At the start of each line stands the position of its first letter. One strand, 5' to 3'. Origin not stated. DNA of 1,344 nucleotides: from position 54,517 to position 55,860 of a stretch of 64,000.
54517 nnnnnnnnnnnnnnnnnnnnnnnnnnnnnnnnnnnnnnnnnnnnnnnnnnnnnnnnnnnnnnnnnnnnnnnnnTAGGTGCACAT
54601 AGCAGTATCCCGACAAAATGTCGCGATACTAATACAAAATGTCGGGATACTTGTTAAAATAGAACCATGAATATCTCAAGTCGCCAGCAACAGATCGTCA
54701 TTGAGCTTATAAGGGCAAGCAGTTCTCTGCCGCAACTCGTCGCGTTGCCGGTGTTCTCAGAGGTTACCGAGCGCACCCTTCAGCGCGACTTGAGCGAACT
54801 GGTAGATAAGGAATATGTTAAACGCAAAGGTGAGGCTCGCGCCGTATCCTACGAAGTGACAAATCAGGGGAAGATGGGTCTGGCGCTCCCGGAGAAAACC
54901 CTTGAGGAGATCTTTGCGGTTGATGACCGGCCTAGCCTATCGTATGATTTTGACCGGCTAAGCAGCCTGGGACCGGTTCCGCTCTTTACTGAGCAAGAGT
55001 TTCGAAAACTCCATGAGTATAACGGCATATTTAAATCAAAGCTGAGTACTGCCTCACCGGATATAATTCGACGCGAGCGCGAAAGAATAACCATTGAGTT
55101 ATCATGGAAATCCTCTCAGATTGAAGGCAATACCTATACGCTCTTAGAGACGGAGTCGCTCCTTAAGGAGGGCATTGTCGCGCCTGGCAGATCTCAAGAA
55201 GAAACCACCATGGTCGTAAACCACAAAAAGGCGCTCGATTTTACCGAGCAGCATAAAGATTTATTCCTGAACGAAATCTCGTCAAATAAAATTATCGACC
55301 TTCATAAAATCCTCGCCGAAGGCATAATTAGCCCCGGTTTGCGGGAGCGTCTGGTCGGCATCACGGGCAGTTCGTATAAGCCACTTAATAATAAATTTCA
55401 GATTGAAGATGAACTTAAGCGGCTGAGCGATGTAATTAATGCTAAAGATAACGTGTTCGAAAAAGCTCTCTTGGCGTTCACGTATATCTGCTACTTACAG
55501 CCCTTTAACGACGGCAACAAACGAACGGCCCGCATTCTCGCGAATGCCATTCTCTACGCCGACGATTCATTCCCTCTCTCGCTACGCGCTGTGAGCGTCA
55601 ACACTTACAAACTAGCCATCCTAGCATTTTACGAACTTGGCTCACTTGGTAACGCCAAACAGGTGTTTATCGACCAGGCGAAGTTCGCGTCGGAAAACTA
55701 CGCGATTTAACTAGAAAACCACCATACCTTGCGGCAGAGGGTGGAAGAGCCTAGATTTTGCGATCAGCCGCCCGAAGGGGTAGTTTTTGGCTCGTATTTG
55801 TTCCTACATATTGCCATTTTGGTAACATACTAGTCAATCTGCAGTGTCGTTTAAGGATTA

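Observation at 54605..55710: Auto-inhibited class-II-type Fic protein with catalytic His replaced by Gln (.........), preceded by a palindromic operator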

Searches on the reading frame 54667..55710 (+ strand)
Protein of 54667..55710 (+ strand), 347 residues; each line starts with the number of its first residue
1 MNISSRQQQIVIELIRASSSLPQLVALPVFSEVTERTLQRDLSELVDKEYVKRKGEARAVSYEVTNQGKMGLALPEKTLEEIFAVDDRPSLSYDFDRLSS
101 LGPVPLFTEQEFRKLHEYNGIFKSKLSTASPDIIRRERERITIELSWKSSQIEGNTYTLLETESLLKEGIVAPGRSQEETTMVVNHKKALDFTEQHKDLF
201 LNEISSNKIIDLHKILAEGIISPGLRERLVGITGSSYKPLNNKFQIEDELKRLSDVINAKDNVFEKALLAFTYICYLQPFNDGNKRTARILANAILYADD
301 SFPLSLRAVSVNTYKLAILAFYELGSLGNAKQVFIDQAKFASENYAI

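Call 3: search_protein_families(library=pfam, proteins=[window:54667-55710:+], max_evalue=0.01)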
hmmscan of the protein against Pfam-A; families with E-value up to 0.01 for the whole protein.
window:54667-55710:+ (347 aa): 2 families
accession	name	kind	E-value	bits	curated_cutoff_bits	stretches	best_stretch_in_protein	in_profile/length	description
PF02661.23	Fic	-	1.6e-14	54.9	24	1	204-296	2-93/93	Fic/DOC family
PF25213.1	HVO_A0261_N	-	0.0019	18.5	35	1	32-78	35-77/86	HVO_A0261 N-terminal domain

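Call 4: search_protein_families(library=ncbifam, proteins=[window:54667-55710:+], max_evalue=0.01)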
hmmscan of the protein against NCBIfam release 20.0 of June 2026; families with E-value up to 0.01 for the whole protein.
window:54667-55710:+ (347 aa): 3 families
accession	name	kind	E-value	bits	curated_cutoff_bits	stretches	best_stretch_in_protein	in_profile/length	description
TIGR01550.1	DOC_P1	subfamily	0.0011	19.1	38.65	1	240-298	26-85/122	type II toxin-antitoxin system death-on-curing family toxin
NF007720.0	PRK10411.1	equivalog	0.0033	16.8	259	1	5-68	4-66/243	L-fucose operon activator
TIGR01765.1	tspaseT_teng_N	subfamily_domain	0.0076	16.2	47.25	0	2-51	7-56/73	transposase, putative, N-terminal domain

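Call 5: search_solved_structures(query=window:54667-55710:+, max_evalue=0.01, show_alignments=4)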
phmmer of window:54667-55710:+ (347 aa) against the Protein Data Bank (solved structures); distinct sequences matched with E-value up to 0.01: 13.
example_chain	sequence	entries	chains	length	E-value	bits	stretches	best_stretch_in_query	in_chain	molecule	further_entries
5jj6_A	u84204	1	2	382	4e-14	55.9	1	134-327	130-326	Adenosine monophosphate-protein transferase FICD homolog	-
5jj7_A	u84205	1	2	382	3.6e-13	52.7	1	135-327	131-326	Adenosine monophosphate-protein transferase FICD homolog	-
6i7j_A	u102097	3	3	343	3e-11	46.4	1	132-314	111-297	Adenosine monophosphate-protein transferase FICD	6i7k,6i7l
7b7z_A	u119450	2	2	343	4.2e-11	46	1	132-314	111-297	Protein adenylyltransferase FICD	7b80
6i7g_A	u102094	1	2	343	5.7e-11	45.5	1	132-314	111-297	Adenosine monophosphate-protein transferase FICD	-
4u04_A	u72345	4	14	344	5.8e-11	45.5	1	132-314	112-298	Adenosine monophosphate-protein transferase FICD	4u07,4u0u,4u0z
6i7i_A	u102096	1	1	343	1.5e-10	44.1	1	132-314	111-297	Adenosine monophosphate-protein transferase FICD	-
6i7h_A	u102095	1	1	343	1.5e-10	44.1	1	132-314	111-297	Adenosine monophosphate-protein transferase FICD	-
6zmd_B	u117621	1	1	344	2.2e-10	43.6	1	132-315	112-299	Protein adenylyltransferase FICD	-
9yz5_A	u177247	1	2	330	5.1e-10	42.4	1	132-314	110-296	Protein adenylyltransferase FICD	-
4u0s_A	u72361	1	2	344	5.3e-10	42.3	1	132-314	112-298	Adenosine monophosphate-protein transferase FICD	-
3cuc_A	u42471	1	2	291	3.2e-06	29.9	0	126-196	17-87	Protein of unknown function with a Fic domain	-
4x2e_A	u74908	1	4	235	0.0029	20.2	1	147-304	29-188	Fic family protein putative filamentation induced by cAMP protein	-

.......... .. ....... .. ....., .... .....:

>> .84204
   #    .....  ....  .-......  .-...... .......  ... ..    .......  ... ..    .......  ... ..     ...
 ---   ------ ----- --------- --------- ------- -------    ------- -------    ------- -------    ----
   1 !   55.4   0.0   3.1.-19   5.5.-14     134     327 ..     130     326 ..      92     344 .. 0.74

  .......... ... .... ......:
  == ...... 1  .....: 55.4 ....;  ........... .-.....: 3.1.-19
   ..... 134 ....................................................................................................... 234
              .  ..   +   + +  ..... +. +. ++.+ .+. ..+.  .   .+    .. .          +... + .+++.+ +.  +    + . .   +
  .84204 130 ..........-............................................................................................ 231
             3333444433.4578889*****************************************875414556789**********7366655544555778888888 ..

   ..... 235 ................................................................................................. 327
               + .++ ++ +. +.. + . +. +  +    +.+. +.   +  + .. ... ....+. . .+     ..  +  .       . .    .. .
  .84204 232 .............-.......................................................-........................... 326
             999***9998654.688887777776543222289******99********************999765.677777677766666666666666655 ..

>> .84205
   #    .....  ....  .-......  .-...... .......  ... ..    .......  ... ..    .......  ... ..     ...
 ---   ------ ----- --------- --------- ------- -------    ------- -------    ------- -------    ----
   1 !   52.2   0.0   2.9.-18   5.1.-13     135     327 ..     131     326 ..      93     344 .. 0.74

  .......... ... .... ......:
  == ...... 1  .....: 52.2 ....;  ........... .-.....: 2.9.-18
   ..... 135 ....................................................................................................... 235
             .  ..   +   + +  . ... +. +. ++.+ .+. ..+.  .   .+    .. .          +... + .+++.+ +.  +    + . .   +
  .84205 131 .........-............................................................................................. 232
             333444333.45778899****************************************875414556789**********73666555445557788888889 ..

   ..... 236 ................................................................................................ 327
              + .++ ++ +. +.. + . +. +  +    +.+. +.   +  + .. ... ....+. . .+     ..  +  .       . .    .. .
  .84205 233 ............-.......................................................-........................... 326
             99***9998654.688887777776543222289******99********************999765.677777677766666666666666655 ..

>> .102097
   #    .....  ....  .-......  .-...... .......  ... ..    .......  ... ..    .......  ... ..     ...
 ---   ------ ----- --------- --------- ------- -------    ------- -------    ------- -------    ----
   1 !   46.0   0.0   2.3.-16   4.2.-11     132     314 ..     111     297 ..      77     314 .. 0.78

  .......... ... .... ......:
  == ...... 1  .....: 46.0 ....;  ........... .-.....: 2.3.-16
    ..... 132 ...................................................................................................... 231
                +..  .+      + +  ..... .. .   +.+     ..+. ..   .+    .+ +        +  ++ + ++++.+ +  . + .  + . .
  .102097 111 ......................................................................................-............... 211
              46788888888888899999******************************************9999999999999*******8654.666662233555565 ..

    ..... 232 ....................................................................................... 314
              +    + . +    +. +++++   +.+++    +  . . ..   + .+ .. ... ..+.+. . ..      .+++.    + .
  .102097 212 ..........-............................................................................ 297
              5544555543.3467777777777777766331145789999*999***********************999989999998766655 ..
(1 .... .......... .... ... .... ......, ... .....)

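Call 6: find_homologous_proteins(query=window:54667-55710:+, max_evalue=0.001)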
Query window:54667-55710:+ (347 aa): 7956 proteins with E <= 0.001 among 8000 candidates; the best 120 are listed.
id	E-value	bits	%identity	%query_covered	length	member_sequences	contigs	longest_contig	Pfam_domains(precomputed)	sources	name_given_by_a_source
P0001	7.5e-220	746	100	100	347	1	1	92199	PF02661.24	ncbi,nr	ncbi:MAG: hypothetical protein JWN01_1290 [Patescibacteria group bacterium]|nr:hypothetical protein 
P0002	5.3e-160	550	74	100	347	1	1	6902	PF02661.24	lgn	-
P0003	2.7e-157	541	71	99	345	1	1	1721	PF02661.24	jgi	-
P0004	1.3e-156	539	71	100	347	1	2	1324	PF02661.24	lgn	-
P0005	1.6e-156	539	71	100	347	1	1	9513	PF02661.24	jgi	jgi:fido (protein-threonine AMPylation protein)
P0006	3.5e-156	537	71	100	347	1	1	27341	PF02661.24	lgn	-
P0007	5.9e-156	537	73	100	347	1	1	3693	PF02661.24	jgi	jgi:Fic family protein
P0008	9.6e-156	536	72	100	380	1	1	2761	PF02661.24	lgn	-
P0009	1.3e-155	536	71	100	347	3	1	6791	PF02661.24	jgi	jgi:Fic family protein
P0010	1.9e-155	535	71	100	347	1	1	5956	PF02661.24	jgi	jgi:Fic family protein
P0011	1.1e-154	532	70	100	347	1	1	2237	PF02661.24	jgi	jgi:fido (protein-threonine AMPylation protein)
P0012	2.3e-154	531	71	100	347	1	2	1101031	PF02661.24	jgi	jgi:Fic family protein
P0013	4.3e-154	530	70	100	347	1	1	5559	PF02661.24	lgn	-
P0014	5.1e-154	530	70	100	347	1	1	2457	PF02661.24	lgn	-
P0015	7.0e-154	530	71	100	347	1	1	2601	PF02661.24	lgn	-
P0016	1.2e-153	529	70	100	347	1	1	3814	PF02661.24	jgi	jgi:fido (protein-threonine AMPylation protein)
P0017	1.2e-153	529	70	100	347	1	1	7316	PF02661.24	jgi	jgi:fido (protein-threonine AMPylation protein)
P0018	2.4e-153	528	71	100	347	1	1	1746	PF02661.24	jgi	jgi:Fic family protein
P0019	5.5e-153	527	70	100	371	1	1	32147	PF02661.24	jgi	jgi:fido (protein-threonine AMPylation protein)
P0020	1.1e-152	526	71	100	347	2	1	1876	PF02661.24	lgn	-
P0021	1.1e-152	526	70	100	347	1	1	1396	PF02661.24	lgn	-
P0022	1.5e-152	525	69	100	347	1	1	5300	PF02661.24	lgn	-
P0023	2.2e-152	525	71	100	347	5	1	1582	PF02661.24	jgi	jgi:fido (protein-threonine AMPylation protein)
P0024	4.9e-152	524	69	100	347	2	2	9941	PF02661.24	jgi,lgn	-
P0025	5.4e-152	524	72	95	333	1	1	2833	PF02661.24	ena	-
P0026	5.8e-152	524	70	99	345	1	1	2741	PF02661.24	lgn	-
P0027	7.2e-152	523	71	100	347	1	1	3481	PF02661.24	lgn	-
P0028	7.3e-152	523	70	100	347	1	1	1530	PF02661.24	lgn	-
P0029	7.3e-152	523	71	100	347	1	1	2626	PF02661.24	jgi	jgi:Fic family protein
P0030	7.6e-152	523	70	100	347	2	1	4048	PF02661.24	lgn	-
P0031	7.7e-152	523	69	100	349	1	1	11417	PF02661.24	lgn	-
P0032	8.7e-152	523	69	100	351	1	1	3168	PF02661.24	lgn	-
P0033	9.2e-152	523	71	97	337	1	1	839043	PF02661.24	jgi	-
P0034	1.4e-151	522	72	96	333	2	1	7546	PF02661.24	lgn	-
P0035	2.2e-151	522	69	100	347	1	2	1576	PF02661.24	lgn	-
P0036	2.6e-151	521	69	100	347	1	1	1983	PF02661.24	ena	-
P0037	2.9e-151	521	68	100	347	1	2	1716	PF02661.24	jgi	jgi:Fic family protein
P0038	3.2e-151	521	71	100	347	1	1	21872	PF02661.24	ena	-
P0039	4.4e-151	521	72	95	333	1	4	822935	PF02661.24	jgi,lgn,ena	-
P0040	5.2e-151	520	71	100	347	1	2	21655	PF02661.24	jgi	jgi:Fic family protein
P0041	5.5e-151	520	72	95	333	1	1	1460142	PF02661.24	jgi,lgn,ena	-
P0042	7.1e-151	520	68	100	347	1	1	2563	PF02661.24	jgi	-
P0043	1.5e-150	519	69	100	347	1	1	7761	PF02661.24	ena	-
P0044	2.8e-150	518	70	100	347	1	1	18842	PF02661.24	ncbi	-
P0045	3.0e-150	518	69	100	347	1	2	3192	PF02661.24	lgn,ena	-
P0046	3.6e-150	518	69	100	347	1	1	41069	PF02661.24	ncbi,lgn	ncbi:MAG: Fic family protein [Candidatus Saccharimonadales bacterium]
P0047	4.6e-150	517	70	100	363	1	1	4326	PF02661.24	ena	-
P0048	6.1e-150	517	69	100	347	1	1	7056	PF02661.24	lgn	-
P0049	6.5e-150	517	68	100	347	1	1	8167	PF02661.24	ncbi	-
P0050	9.1e-150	516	70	99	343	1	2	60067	PF02661.24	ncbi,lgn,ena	-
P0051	1.0e-149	516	69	100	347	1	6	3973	PF02661.24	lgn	-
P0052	1.1e-149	516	68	100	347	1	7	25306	PF02661.24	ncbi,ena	-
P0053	1.5e-149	516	71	96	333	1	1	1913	PF02661.24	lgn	-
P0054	2.1e-149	515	74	94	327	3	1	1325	PF02661.24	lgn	-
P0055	3.9e-149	514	71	95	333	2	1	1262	PF02661.24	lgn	-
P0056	4.0e-149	514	69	100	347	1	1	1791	PF02661.24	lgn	-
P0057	6.4e-149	514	69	100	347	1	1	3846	PF02661.24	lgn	-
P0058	7.5e-149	513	69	100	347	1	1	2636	PF02661.24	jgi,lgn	jgi:Fic family protein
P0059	9.0e-149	513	71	95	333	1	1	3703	PF02661.24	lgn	-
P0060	9.3e-149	513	68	100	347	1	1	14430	PF02661.24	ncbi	-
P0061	1.1e-148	513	72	95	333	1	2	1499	PF02661.24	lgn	-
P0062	1.5e-148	512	67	100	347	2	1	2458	PF02661.24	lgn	-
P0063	1.7e-148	512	69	100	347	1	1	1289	PF02661.24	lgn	-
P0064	2.1e-148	512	68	100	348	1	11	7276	PF02661.24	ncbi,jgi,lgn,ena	jgi:fido (protein-threonine AMPylation protein)/predicted transcriptional regulator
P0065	2.5e-148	512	67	100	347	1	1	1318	PF02661.24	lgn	-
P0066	2.7e-148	511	67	100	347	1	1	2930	PF02661.24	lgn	-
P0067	2.9e-148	511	68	100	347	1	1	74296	PF02661.24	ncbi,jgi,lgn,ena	ncbi:MAG: Fic family protein [Candidatus Berkelbacteria bacterium]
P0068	3.9e-148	511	68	100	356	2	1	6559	PF02661.24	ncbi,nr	ncbi:Fic family protein [Candidatus Saccharibacteria bacterium]|nr:Fic family protein [Candidatus Sa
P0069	5.1e-148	511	68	100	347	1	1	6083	PF02661.24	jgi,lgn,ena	-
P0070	9.4e-148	510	68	99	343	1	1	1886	PF02661.24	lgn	-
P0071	1.4e-147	509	67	100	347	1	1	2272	PF02661.24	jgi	jgi:fido (protein-threonine AMPylation protein)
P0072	4.3e-147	508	68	100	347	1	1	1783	PF02661.24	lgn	-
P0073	5.5e-147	507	68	100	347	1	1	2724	PF02661.24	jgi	jgi:fido (protein-threonine AMPylation protein)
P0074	5.6e-147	507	68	100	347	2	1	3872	PF02661.24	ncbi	-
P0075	7.6e-147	507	68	100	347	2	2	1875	PF02661.24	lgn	-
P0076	8.3e-147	507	69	97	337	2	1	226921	PF02661.24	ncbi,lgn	-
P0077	9.1e-147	506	71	94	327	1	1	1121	PF02661.24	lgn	-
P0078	1.1e-146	506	69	97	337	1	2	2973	PF02661.24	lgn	-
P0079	1.1e-146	506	67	100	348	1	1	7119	PF02661.24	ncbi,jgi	jgi:Fic family protein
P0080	1.3e-146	506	69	97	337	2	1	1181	PF02661.24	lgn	-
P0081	1.9e-146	505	67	100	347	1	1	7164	PF02661.24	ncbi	-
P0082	3.2e-145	501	68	100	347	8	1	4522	PF02661.24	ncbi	-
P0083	4.2e-145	501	67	100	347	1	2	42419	PF02661.24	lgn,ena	-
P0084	7.3e-145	500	69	97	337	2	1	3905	PF02661.24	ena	-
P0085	1.0e-144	500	67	100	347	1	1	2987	PF02661.24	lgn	-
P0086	1.2e-144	499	67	100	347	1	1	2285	PF02661.24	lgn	-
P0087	1.7e-144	499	67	100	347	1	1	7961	PF02661.24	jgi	jgi:Fic family protein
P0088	1.9e-144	499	70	96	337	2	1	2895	PF02661.24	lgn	-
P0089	2.0e-144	499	66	100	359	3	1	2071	PF02661.24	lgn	-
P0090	2.1e-144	499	67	100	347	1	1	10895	PF02661.24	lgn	-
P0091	3.7e-144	498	65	100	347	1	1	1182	PF02661.24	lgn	-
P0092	7.7e-144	497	66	100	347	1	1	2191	PF02661.24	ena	-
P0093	3.2e-143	495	66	100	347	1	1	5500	PF02661.24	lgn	-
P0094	4.0e-143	494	67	100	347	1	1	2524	PF02661.24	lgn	-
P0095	1.1e-142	493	67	100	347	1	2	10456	PF02661.24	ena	-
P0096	1.9e-142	492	69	95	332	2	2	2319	PF02661.24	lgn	-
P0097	5.9e-142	491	69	96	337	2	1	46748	PF02661.24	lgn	-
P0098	1.9e-141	489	67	96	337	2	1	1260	PF02661.24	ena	-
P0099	4.8e-141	488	66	99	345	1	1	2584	PF02661.24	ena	-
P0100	1.5e-140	486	66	100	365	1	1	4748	PF02661.24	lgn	-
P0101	2.6e-140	485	67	97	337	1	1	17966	PF02661.24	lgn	-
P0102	3.7e-140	485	63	100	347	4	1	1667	PF02661.24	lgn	-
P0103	4.0e-140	485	66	97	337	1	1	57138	PF02661.24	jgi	jgi:Fic family protein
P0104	4.0e-140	485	65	100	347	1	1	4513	PF02661.24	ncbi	-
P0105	1.1e-139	483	65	100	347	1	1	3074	PF02661.24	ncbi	-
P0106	1.6e-138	479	65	100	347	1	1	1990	PF02661.24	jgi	jgi:fido (protein-threonine AMPylation protein)/predicted transcriptional regulator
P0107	6.2e-138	477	62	100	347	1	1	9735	PF02661.24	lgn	-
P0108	4.9e-137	474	62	100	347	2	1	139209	PF02661.24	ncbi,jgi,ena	-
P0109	5.3e-137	474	63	100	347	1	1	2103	PF02661.24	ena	-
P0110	5.8e-137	474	63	100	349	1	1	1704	PF02661.24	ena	-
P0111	1.5e-136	473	63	100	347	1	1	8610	PF02661.24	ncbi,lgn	-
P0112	2.3e-136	472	65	100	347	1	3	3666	PF02661.24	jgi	jgi:Fic family protein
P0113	4.9e-136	471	66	96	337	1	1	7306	PF02661.24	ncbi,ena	-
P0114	2.9e-135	469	63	100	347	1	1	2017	PF02661.24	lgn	-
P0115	1.4e-134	466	64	100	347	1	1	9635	PF02661.24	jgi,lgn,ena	-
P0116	1.9e-134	466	62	100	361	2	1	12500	PF02661.24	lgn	-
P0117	3.5e-134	465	61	100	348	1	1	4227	PF02661.24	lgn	-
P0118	3.9e-134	465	63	100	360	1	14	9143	PF02661.24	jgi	jgi:Fic family protein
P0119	7.0e-134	464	64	100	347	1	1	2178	PF02661.24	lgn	-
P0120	9.6e-134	464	63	100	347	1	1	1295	PF02661.24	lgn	-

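Call 13: find_related_loci(query=A1, collection=genome_contigs, flank=4000)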
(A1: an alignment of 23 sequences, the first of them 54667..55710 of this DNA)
Query A1 (347 aa) in genome_contigs; peptide patterns used: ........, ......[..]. (x = any residue, [..] = any of these).
600 stretches matched a pattern (row limit reached: there are more); 421 encode a relative of the query (tblastn E <= 1e-3); the best 80 are kept; 80 distinct loci.
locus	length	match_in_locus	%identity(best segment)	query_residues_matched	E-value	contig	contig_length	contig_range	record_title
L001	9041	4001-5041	69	1-347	4e-164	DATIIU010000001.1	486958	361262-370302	MAG TPA_asm: Candidatus Saccharimonadia bacterium isolate SMAG_U15673 k141_201221, whole genome shotgun sequence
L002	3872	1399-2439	68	1-347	3e-165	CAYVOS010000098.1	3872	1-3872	MAG TPA_asm: uncultured Candidatus Saccharibacteria bacterium isolate SRP226684_co1_59 genome assembly, contig: NODE_197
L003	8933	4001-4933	45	35-345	2e-78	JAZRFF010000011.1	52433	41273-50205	MAG: Bacteroidaceae bacterium isolate T1900045495_YK20190189.MAGScoT_cleanbin_000023 SGB_7433_k141_1522748, whole genome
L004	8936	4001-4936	45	35-345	2e-78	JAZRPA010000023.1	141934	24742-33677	MAG: Alistipes sp. isolate T1900045382_YK20190072.MAGScoT_cleanbin_000005 SGB_6900_k141_3057820, whole genome shotgun se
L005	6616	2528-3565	43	1-345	1e-77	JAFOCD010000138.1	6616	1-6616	MAG: Bacteroidaceae bacterium isolate RGIG333 Dairy_cattle_Colon-2__c652250, whole genome shotgun sequence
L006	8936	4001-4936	45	35-345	4e-77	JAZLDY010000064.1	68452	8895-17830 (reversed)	MAG: Tidjanibacter sp. isolate T1900045025_TC20190018.MAGScoT_cleanbin_000001 SGB_4430_k141_2139510, whole genome shotgu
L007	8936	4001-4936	44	35-345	5e-77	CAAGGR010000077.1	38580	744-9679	MAG TPA_asm: uncultured Alistipes sp., isolate HGM05540, WGS project CAAGGR010000000 data, contig: SRS476212_63_k119_278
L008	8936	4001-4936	46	35-345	3e-77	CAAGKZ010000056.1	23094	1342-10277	MAG TPA_asm: Bacteroidaceae bacterium, isolate HGM04609, WGS project CAAGKZ010000000 data, contig: SRS476346_8_k119_2692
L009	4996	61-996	45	35-345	3e-77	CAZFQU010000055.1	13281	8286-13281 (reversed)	MAG TPA_asm: uncultured Alistipes sp. isolate SRP315200_co1_472 genome assembly, contig: NODE_9854_length_13281_cov_12.2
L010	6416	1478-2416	45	34-345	8e-77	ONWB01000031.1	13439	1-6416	uncultured Prevotellaceae bacterium isolate RUG689 genome assembly, contig: scaffold_3604, whole genome shotgun sequence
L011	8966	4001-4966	44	25-345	8e-77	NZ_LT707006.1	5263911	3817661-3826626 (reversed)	Bacteroides bouchesdurhonensis strain Marseille-P2653T, whole genome shotgun sequence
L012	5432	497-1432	45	35-345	7e-77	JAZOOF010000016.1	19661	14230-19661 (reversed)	MAG: Bacteroidaceae bacterium isolate T1900045632_YK20190326.MAGScoT_cleanbin_000023 SGB_8065_k141_2004675, whole genome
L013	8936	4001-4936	44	35-345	2e-76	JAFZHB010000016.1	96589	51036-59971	MAG: Alistipes sp. isolate RGIG7760 Water_buffalos_Rectum-5__c575276, whole genome shotgun sequence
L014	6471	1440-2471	43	3-345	1e-76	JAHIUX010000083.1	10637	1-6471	MAG: Bacteroidetes bacterium isolate MM_PC_MetaG.mb.41 MM_PC_MetaG.mb.41_k141_1900680, whole genome shotgun sequence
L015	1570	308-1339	43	3-345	9e-81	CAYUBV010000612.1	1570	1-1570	MAG TPA_asm: uncultured Tangfeifania sp. isolate SRP319275_co2_214 genome assembly, contig: NODE_128135_length_1570_cov_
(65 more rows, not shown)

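Call 15: search_protein_families(library=padloc, proteins=[window:54667-55710:+], max_evalue=0.01)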
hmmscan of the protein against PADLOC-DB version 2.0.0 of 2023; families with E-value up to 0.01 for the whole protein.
window:54667-55710:+ (347 aa): 7 families
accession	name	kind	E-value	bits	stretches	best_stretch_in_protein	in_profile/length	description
PDLC03963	SoFic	-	6.1e-19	66.6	1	140-301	55-217/361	-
PDLC04840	PDC-S04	-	2.7e-11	41.6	1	140-294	10-172/227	-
PDLC04836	PDC-S04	-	1.5e-10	38.7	1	140-318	24-209/244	-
PDLC04837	PDC-S04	-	1.4e-08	32.3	1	141-317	25-204/234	-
PDLC04966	PDC-S24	-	3.3e-05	20.9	1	258-302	299-342/497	-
PDLC04838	PDC-S04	-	0.00019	19.3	1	259-334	125-198/209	-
PDLC04839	PDC-S04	-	0.00045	18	1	261-318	124-183/205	-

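Call 16: search_protein_families(library=phrogs, proteins=[window:54667-55710:+], max_evalue=0.01)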
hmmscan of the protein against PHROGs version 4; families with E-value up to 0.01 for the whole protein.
window:54667-55710:+ (347 aa): 4 families
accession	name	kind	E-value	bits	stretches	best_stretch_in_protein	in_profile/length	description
phrog_11900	-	unknown function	3.6e-30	106.2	1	137-327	9-206/230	-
phrog_5978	-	unknown function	2.2e-18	67.5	1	140-301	51-223/364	-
phrog_13548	-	unknown function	1.7e-06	28.3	1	137-296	61-220/379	-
phrog_23170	-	unknown function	0.0034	18.1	0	251-297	98-143/191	-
